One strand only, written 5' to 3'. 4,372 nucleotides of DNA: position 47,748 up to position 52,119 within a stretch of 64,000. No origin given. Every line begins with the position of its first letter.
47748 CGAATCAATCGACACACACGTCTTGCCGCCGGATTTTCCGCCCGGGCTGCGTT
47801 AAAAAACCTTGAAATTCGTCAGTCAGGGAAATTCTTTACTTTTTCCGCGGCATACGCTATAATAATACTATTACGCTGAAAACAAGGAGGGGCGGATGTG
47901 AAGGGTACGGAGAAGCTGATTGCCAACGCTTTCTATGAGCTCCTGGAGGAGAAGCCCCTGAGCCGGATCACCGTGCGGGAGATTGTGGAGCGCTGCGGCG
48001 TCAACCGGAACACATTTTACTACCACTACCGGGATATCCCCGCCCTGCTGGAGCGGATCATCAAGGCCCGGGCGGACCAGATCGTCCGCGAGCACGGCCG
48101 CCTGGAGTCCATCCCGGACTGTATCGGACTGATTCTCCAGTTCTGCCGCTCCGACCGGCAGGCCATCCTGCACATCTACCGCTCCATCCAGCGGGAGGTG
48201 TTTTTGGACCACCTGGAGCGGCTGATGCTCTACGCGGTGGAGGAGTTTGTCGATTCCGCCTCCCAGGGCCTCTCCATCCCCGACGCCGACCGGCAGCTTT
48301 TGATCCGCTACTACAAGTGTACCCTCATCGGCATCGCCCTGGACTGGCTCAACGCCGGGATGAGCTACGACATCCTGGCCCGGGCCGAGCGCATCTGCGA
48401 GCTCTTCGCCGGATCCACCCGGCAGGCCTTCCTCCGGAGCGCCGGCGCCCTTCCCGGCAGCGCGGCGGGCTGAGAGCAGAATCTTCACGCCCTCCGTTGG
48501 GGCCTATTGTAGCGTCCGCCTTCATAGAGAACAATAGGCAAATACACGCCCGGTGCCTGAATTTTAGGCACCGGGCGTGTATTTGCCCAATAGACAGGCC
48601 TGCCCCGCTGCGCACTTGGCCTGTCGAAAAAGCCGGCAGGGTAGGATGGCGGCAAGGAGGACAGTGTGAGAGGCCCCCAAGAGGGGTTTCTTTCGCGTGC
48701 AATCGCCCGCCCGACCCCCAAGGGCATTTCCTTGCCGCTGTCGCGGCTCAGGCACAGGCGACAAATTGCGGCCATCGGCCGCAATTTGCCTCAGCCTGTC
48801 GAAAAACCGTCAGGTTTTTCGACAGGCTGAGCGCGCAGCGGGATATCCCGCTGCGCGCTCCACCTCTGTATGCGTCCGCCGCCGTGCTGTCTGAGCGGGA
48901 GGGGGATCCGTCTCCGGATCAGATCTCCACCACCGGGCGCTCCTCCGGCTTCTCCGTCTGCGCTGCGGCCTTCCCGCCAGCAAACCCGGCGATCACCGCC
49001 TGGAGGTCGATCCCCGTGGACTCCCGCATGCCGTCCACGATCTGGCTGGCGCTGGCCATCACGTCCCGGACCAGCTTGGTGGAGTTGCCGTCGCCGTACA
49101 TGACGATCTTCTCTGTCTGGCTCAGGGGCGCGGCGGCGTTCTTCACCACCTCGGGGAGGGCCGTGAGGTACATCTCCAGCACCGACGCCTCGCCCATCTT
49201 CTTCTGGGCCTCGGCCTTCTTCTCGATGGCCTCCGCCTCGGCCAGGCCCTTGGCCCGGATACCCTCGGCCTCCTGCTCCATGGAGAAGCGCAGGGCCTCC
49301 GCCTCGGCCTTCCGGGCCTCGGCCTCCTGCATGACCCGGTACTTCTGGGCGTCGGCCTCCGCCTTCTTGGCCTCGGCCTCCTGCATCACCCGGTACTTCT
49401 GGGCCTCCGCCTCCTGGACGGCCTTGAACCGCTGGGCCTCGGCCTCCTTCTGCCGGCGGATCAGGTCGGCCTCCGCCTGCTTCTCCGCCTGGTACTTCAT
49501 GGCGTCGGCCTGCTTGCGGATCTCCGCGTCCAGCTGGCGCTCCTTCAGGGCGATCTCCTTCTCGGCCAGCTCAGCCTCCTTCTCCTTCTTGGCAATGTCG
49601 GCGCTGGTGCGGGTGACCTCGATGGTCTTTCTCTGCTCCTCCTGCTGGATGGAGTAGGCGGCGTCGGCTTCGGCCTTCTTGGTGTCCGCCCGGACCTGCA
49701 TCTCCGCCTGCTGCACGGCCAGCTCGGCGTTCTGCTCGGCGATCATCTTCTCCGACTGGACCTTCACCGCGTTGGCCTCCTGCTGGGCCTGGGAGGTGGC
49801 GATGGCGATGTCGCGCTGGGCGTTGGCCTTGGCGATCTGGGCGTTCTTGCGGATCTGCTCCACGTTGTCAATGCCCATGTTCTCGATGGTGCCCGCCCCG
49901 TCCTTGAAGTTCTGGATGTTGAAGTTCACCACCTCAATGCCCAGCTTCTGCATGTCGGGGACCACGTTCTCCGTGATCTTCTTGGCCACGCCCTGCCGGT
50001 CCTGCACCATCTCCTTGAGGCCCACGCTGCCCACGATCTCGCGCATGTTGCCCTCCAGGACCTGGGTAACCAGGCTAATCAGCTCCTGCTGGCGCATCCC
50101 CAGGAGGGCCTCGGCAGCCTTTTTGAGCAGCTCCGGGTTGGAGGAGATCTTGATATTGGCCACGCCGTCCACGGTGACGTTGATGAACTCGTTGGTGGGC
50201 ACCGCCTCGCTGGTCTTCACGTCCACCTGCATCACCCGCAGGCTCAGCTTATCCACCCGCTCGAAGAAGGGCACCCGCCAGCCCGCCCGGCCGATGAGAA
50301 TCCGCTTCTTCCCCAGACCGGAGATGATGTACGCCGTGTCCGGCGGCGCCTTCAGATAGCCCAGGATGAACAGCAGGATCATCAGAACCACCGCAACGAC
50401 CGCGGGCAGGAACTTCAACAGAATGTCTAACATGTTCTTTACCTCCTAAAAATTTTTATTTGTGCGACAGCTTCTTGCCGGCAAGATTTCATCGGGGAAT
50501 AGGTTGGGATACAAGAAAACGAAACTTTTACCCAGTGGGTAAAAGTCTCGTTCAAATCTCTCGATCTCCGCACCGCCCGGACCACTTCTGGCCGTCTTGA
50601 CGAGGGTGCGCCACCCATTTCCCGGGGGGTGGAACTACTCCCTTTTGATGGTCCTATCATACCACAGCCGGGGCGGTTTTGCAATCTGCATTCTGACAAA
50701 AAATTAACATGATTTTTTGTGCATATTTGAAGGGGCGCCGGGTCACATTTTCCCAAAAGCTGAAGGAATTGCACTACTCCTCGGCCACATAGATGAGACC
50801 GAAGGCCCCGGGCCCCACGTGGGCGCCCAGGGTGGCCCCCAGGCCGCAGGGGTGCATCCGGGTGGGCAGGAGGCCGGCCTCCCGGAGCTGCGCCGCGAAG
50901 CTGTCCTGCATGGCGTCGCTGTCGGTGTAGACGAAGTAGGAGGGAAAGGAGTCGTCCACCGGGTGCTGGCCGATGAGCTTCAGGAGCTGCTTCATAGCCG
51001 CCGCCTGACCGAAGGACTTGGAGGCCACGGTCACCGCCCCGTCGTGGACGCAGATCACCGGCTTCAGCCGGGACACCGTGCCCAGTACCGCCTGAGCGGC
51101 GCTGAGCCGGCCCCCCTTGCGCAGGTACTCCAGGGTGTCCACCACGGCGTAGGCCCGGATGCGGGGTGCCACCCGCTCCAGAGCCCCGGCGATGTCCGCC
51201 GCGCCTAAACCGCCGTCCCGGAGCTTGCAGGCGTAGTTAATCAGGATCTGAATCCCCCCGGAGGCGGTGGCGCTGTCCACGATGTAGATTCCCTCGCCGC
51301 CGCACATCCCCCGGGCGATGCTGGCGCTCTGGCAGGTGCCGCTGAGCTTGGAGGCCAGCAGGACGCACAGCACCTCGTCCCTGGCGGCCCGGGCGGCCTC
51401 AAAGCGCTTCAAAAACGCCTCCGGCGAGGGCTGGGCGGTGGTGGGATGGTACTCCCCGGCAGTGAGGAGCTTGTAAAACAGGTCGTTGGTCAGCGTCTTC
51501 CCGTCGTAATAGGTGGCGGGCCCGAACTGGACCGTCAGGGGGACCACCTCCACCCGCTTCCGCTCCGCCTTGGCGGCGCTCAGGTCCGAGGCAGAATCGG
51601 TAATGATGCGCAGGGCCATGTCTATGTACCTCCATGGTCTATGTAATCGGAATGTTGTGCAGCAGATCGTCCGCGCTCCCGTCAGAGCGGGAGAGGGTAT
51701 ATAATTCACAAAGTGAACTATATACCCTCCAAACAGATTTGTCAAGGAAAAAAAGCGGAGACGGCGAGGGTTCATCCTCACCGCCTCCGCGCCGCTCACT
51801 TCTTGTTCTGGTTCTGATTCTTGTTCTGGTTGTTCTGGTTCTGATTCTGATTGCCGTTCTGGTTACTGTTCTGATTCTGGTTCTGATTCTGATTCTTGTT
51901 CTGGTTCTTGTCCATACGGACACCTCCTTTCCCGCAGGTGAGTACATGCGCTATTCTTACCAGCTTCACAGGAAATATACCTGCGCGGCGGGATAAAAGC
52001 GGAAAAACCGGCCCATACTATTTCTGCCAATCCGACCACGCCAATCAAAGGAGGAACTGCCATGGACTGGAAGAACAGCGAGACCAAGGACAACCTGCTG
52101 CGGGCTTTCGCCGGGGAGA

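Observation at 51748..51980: Stand-alone gene for a 39-aa Asn/Gln-repeat peptide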

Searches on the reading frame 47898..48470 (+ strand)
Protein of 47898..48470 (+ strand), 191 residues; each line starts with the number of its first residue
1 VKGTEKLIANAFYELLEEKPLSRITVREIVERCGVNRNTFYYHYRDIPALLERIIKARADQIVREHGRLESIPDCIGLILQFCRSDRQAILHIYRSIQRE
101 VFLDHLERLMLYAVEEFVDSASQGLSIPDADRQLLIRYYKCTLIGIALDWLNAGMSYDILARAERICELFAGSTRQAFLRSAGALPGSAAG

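Call 77: search_protein_families(library=pfam, proteins=[window:47898-48470:+], max_evalue=0.001)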
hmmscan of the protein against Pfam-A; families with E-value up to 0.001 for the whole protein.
window:47898-48470:+ (191 aa): 2 families
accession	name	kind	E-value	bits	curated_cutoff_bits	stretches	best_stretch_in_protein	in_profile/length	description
PF14278.11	TetR_C_8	-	4.9e-14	52.7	26.1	1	76-170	7-101/103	Transcriptional regulator C-terminal region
PF00440.29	TetR_N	-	2.1e-09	37.5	24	1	13-54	6-47/47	Bacterial regulatory proteins, tetR family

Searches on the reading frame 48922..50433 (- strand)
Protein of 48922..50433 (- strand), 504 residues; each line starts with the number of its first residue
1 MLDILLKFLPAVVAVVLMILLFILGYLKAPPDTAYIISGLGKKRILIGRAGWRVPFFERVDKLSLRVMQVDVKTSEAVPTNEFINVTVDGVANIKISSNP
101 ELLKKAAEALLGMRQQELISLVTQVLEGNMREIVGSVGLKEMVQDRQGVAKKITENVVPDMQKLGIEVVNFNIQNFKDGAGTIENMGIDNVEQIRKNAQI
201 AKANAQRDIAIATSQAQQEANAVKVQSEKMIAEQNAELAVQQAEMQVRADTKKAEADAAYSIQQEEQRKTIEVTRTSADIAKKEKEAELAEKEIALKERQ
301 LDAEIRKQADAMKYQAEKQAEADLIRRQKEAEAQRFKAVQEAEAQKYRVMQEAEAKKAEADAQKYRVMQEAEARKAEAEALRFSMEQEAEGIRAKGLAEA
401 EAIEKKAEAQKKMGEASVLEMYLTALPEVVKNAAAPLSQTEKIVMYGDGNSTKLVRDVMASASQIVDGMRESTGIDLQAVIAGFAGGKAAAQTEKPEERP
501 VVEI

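Call 77: search_protein_families(library=pfam, proteins=[window:48922-50433:-], max_evalue=0.001)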
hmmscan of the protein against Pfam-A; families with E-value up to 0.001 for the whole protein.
window:48922-50433:- (504 aa): 2 families
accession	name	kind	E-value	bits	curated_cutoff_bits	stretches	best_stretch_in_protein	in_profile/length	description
PF01145.31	Band_7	-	7.5e-25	88.4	23.6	1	28-206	2-175/176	SPFH domain / Band 7 family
PF15975.10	Flot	-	2.8e-07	31.1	27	1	377-449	1-78/124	Flotillin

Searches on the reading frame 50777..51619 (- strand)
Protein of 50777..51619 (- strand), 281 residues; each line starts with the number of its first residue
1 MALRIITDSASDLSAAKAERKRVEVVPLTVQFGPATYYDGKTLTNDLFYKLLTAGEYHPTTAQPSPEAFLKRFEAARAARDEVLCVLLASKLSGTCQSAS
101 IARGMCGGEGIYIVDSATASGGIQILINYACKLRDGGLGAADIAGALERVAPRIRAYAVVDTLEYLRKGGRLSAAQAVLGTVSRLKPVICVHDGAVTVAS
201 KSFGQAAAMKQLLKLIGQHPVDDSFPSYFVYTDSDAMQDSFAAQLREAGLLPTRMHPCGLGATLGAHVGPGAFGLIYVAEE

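Call 10: find_related_loci(query=window:50777-51619:-, collection=genome_contigs, flank=3000)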
Query window:50777-51619:- (281 aa) in genome_contigs; peptide patterns used: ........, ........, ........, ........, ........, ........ (x = any residue, [..] = any of these).
132 stretches matched a pattern; 44 encode a relative of the query (tblastn E <= 1e-3); 44 distinct loci.
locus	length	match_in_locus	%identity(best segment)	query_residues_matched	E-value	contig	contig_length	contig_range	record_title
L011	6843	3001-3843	91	1-281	5e-171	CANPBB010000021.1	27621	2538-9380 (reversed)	MAG TPA_asm: uncultured Clostridia bacterium isolate SRR15604491_bin.68_metawrap_v1.3_MAG genome assembly, contig: NODE.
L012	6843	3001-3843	91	1-281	9e-171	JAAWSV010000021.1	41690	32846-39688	MAG: Oscillospiraceae bacterium isolate ABMPRH_162_1_1 SL341402_scaffold_1532, whole genome shotgun sequence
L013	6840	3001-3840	66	1-280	8e-126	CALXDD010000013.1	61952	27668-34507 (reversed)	MAG: uncultured Oscillospiraceae bacterium isolate BRZ_PD__bin97 genome assembly, contig: BRZ_PD__NODE_576_length_61952_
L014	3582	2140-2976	66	1-279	2e-127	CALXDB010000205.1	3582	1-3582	MAG: uncultured Oscillospiraceae bacterium isolate BRZ_AB__bin67 genome assembly, contig: BRZ_AB__NODE_27838_length_3582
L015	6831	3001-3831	45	1-278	2e-69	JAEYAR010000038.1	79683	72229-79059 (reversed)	MAG: Bacillota bacterium isolate OH_HDB_30 k127_1433929, whole genome shotgun sequence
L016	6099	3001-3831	45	1-278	5e-66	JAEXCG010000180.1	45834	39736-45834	MAG: Bacillota bacterium isolate OH_HBB_103 k127_1208748, whole genome shotgun sequence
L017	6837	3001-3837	44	1-280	4e-63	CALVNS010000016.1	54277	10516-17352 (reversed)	MAG: uncultured Eubacteriales bacterium isolate BRZ_BM__bin44 genome assembly, contig: BRZ_BM__NODE_923_length_54277_cov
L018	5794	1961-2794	40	3-281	5e-61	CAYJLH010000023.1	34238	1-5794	MAG TPA_asm: uncultured Oscillospiraceae bacterium isolate ERP123703_co4_52 genome assembly, contig: NODE_508_length_342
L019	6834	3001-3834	39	1-278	5e-60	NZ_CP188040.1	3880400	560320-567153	Alloiococcus sp. CFN-8 chromosome, complete genome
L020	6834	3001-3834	39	3-280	3e-59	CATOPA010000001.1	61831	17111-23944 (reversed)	MAG TPA_asm: uncultured Erysipelotrichaceae bacterium isolate MGG28776_1680015426 genome assembly, contig: SRR9205156_44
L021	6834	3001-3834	40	1-278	6e-59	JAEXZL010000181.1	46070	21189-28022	MAG: Bacillota bacterium isolate OH_HDB_228 k127_1492384, whole genome shotgun sequence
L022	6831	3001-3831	39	1-280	8e-59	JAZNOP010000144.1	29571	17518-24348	MAG: Acutalibacteraceae bacterium isolate T1900044652_TS20190118.MAGScoT_cleanbin_000015 SGB_1433_k141_153962, whole gen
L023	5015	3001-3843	37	1-281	2e-58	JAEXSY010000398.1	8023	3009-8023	MAG: Bacillota bacterium isolate OH_HBrB_329 k127_1900783, whole genome shotgun sequence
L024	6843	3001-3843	40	1-281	1e-56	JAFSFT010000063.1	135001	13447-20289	MAG: Oscillospiraceae bacterium isolate RGIG3102 Goat_Rectum-6__c819327, whole genome shotgun sequence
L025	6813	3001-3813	43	1-271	2e-56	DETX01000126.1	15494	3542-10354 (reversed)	MAG TPA_asm: Clostridiales bacterium UBA3277 UBA3277_contig_3797, whole genome shotgun sequence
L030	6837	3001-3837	65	1-279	3e-123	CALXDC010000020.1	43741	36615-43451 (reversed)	MAG: uncultured Oscillospiraceae bacterium isolate BRZ_NE__bin20 genome assembly, contig: BRZ_NE__NODE_1106_length_43741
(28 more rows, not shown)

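Call 77: search_protein_families(library=pfam, proteins=[window:50777-51619:-], max_evalue=0.001)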
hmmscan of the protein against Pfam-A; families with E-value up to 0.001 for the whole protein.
window:50777-51619:- (281 aa): 1 family
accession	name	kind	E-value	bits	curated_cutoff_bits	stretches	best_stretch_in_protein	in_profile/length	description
PF02645.21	DegV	-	2e-68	231.2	27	1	3-279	2-279/280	Uncharacterised protein, DegV family COG1307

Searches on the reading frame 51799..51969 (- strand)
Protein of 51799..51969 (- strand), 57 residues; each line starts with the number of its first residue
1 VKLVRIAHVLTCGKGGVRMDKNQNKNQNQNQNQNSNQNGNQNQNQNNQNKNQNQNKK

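Call 8: find_encoding_contigs(protein=window:51799-51969:-, flank=6000, max_places=10)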
Protein seq(57 aa) (57 aa): no gene with exactly this product is on record in the collection.

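Call 18: find_homologous_proteins(query=window:51799-51969:-, max_evalue=10)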
Query seq(57 aa) (57 aa): 5 proteins with E <= 10 among 673 candidates.
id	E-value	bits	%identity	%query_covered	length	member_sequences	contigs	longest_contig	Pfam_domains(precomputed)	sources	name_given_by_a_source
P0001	8.0e-10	56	74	40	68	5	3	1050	-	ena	-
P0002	9.2e-10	55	74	40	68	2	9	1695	-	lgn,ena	-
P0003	2.5e-1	29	-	-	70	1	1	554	-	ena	-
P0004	1.8e+0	27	-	-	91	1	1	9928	-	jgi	jgi:hypothetical protein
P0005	8.7e+0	24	-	-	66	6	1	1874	-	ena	-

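Call 20: find_encoding_contigs(protein=P0002, flank=5000, max_places=8)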
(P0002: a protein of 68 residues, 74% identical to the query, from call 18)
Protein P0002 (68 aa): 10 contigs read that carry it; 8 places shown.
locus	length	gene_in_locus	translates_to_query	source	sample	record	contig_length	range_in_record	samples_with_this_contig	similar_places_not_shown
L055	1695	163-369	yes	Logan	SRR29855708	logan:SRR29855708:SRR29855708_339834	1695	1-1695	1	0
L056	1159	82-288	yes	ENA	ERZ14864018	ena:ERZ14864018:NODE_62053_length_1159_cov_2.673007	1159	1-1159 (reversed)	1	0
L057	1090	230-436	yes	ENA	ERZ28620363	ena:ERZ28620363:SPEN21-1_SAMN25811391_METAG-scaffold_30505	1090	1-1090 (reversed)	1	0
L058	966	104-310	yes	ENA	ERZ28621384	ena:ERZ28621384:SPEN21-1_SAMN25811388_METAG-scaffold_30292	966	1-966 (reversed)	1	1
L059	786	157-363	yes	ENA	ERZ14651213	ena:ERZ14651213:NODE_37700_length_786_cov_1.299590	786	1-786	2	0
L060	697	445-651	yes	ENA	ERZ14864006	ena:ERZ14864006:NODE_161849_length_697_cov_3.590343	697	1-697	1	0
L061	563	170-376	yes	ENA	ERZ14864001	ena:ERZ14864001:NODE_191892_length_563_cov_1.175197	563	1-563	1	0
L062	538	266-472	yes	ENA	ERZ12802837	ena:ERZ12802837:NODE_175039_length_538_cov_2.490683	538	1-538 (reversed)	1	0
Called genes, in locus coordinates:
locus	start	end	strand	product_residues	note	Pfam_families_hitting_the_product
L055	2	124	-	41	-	?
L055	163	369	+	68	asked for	-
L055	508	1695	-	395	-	?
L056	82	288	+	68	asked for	-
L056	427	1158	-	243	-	?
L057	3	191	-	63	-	?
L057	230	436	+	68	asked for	-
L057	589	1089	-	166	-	?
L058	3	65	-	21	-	?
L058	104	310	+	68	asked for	-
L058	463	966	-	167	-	?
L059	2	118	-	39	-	?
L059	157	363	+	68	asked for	-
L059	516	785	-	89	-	?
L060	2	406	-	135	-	?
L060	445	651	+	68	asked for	-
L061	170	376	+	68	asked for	-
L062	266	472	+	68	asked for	-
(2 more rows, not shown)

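Call 21: find_encoding_contigs(protein=P0003, flank=5000, max_places=6)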
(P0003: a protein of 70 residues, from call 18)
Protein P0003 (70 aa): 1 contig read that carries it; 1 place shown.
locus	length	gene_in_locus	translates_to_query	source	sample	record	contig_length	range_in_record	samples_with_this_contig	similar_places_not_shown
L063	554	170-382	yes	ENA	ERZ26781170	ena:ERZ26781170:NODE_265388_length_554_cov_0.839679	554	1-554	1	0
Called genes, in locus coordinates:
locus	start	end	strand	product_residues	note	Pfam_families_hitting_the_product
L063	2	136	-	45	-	?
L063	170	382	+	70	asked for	-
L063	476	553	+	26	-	?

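Call 22: find_encoding_contigs(protein=P0005, flank=5000, max_places=6)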
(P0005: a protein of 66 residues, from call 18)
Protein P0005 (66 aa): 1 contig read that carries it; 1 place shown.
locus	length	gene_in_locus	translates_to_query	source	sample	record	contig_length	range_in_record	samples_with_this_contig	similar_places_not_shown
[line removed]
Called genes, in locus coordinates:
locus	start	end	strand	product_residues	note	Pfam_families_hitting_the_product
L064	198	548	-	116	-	PF00453:Ribosomal_L20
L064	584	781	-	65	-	PF01632:Ribosomal_L35p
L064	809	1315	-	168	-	PF05198:IF3_N, PF00707:IF3_C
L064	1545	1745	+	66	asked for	-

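Call 54: search_protein_representatives(alignment_id=A1)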
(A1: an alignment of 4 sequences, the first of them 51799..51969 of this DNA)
Query: 4 sequences, 68 profile positions. Proteins with E-value up to 0.001 (for the whole library): 22; up to 1e-10: 8; up to 1e-30: 0. The best 22 are listed.
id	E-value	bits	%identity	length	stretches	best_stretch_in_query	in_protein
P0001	1.7e-28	114.8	-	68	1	1-68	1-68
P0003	3.3e-28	113.8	-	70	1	1-67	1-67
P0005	2.2e-22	95.2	-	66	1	2-57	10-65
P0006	2.1e-15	72.8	-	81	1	8-57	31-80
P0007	2.7e-13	66.1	-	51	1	18-57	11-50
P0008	2.8e-13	66.0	-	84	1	2-59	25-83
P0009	7.4e-13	64.7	-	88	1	6-59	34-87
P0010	5.5e-11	58.7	-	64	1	11-57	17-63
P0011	7.8e-09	51.8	-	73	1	19-68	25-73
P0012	1.2e-05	41.6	-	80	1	20-61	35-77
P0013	2.3e-05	40.7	-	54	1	20-64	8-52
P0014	1.0e-04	38.6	-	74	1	27-67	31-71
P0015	1.1e-04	38.5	-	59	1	21-66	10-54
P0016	1.8e-04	37.8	-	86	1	21-64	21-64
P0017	2.9e-04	37.2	-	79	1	25-64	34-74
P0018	3.3e-04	37.0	-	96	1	24-63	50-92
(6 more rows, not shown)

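Call 56: find_encoding_contigs(protein=P0013, flank=4000, max_places=4)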
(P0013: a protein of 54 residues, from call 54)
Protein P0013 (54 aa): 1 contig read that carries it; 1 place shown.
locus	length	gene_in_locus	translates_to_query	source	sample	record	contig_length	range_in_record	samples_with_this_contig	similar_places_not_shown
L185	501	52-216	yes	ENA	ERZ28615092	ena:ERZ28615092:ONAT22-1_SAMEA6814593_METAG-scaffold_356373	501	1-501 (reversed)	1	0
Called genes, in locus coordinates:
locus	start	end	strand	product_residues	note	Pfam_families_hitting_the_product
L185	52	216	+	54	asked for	-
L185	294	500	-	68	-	?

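Call 57: find_encoding_contigs(protein=P0012, flank=4000, max_places=4)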
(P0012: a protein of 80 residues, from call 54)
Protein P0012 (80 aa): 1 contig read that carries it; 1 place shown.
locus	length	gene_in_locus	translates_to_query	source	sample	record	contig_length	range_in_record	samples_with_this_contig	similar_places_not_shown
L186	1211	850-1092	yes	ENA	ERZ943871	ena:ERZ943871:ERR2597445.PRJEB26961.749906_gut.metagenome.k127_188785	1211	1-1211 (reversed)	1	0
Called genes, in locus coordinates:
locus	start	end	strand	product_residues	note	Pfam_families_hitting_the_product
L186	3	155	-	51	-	?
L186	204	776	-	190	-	PF05198:IF3_N, PF00707:IF3_C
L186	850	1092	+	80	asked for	-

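Call 58: find_encoding_contigs(protein=P0011, flank=4000, max_places=3)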
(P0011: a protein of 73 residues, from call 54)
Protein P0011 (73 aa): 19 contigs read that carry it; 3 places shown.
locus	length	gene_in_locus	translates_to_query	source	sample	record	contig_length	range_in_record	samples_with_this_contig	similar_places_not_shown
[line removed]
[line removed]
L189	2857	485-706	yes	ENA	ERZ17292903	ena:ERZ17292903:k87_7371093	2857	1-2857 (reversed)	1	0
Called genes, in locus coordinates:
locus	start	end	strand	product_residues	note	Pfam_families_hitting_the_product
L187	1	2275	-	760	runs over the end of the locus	PF00512:HisKA, PF02518:HATPase_c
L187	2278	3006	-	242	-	PF00072:Response_reg, PF00486:Trans_reg_C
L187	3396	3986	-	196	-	PF00210:Ferritin (weak), PF02915:Rubrerythrin, PF21349:RUBY_RBDX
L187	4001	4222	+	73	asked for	-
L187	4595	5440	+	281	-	PF02645:DegV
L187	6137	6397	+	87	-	?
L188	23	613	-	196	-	PF00210:Ferritin (weak), PF02915:Rubrerythrin, PF21349:RUBY_RBDX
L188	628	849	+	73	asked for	-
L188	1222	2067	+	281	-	PF02645:DegV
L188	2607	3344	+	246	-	?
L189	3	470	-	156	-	?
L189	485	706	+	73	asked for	-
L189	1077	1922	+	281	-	PF02645:DegV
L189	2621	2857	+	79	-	?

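Call 59: find_encoding_contigs(protein=P0018, flank=4000, max_places=3)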
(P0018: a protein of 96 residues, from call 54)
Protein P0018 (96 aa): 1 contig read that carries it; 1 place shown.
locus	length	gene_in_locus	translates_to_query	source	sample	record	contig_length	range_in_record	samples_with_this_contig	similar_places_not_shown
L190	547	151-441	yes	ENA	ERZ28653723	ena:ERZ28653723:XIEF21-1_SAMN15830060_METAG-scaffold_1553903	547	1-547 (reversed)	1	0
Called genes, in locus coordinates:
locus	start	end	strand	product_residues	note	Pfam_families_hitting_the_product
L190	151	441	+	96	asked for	-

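Call 60: find_encoding_contigs(protein=P0014, flank=4000, max_places=3)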
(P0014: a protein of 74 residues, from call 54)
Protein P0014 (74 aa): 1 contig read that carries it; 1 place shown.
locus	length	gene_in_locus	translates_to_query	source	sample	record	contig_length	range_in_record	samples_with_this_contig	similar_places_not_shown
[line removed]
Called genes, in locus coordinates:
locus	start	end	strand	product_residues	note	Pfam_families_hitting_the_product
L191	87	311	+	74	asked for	-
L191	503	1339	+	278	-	PF02645:DegV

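Call 81: list_cluster_members(proteins=[P0001, P0003, P0006, P0008, P0009, P0011, P0012, P0014, P0018, P0015])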
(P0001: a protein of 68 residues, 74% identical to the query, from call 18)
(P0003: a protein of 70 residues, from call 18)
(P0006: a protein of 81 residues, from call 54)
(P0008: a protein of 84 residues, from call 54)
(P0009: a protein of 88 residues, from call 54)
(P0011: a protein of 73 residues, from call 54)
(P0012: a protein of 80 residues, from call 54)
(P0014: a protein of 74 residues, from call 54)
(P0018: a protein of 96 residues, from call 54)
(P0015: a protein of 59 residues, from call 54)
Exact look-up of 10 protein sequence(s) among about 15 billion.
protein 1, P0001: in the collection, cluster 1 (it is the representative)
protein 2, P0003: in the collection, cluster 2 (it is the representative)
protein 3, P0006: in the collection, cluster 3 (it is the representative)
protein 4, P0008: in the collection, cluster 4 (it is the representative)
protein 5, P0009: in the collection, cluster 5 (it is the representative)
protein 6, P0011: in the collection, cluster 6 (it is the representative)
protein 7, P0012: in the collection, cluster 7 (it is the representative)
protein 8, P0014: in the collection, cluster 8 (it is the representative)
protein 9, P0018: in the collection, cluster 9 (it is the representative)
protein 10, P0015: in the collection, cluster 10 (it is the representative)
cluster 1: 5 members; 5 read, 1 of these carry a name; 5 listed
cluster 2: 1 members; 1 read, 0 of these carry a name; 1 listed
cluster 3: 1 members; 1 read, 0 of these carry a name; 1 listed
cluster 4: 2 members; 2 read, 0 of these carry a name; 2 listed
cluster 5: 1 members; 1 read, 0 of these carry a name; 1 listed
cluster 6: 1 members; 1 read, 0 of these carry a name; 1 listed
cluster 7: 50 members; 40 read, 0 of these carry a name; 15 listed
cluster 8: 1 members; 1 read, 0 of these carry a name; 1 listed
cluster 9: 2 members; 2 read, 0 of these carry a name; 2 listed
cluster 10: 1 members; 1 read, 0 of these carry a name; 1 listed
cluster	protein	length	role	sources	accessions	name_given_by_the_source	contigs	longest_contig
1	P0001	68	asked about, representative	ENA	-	-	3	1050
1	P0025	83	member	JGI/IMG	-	hypothetical protein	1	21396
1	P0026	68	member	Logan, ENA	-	-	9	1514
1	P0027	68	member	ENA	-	-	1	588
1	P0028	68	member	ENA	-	-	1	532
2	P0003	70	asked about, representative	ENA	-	-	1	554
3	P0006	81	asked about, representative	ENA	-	-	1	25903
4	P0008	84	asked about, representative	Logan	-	-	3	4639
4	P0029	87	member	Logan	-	-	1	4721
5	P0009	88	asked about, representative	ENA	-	-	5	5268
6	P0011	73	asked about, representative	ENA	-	-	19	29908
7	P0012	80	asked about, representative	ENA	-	-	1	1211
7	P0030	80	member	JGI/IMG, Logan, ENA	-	-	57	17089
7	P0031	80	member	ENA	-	-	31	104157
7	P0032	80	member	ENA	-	-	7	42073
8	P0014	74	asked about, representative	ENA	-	-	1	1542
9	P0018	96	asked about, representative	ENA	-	-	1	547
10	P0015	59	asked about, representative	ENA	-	-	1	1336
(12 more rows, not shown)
